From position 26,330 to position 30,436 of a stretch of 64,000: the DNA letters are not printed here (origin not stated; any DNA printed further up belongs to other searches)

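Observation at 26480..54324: A cysteine-containing SLH-like triple-repeat cassette is shared by nine secreted proteins with unrelated N-terminal domains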

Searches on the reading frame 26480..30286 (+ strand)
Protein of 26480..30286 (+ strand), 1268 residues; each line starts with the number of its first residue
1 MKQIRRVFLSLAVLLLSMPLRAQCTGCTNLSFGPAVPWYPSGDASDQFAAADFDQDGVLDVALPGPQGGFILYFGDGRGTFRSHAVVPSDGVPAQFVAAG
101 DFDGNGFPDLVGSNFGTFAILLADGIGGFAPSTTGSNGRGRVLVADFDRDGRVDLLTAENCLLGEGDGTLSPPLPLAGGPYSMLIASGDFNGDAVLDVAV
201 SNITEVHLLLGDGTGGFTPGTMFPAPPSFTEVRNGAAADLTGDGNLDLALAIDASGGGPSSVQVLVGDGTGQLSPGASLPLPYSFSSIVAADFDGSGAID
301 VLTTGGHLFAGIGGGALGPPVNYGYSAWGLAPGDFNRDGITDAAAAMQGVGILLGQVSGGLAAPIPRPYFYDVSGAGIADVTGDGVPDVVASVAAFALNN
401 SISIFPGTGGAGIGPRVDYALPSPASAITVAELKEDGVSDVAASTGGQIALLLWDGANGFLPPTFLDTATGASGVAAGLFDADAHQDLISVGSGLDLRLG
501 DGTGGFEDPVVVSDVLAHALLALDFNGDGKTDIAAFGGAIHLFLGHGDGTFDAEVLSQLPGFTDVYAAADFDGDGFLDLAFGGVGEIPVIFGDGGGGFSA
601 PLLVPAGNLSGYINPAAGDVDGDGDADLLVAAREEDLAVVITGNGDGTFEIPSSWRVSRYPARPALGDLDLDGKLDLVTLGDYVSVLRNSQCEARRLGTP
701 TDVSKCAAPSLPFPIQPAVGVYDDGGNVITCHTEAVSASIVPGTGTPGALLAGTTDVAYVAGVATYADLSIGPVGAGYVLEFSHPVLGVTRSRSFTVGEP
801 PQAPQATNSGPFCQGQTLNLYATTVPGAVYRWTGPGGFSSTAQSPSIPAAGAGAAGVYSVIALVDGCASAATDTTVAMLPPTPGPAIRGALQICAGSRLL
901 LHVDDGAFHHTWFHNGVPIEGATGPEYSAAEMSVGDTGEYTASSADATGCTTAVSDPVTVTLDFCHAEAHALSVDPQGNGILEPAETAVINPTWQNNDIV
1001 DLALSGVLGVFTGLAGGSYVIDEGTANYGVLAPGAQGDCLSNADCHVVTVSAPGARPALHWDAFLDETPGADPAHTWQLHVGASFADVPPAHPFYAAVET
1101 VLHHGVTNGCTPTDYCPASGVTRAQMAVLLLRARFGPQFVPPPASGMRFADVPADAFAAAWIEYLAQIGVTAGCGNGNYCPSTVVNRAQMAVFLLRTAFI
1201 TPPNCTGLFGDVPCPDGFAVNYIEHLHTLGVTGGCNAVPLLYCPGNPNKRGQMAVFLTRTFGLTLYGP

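Call 3: search_protein_families(library=pfam, proteins=[window:26480-30286:+], max_evalue=0.1)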
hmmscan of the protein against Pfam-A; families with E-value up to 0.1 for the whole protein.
window:26480-30286:+ (1268 aa): 6 families
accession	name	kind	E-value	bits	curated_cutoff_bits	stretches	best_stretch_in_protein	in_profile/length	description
PF13517.12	FG-GAP_3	-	1.4e-55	186.2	26.9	11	619-678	1-60/61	FG-GAP-like repeat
PF01839.29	FG-GAP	-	9.9e-24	83.2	22.1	3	616-647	6-32/37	FG-GAP repeat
PF00395.25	SLH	-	1e-09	38.6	20.8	2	1084-1127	1-44/44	S-layer homology domain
PF19081.6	Ig_7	-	1.4e-07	32.1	27.3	2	801-880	1-84/84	Ig-like domain CHU_C associated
PF06832.18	BiPBP_C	-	0.0081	16.5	26.8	0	869-953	5-87/90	Penicillin-Binding Protein C-terminus Family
PF13895.12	Ig_2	-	0.028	15.1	27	0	911-961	32-78/79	Immunoglobulin domain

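Call 4: search_protein_families(library=ncbifam, proteins=[window:26480-30286:+], max_evalue=0.1)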
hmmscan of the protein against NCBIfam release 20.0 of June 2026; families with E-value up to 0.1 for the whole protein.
window:26480-30286:+ (1268 aa): 1 family
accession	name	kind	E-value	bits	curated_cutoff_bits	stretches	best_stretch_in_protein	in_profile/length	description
NF033190.2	inl_like_NEAT_1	exception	9.6e-07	27.5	1275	1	1091-1195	648-749/754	NEAT domain-containing leucine-rich repeat protein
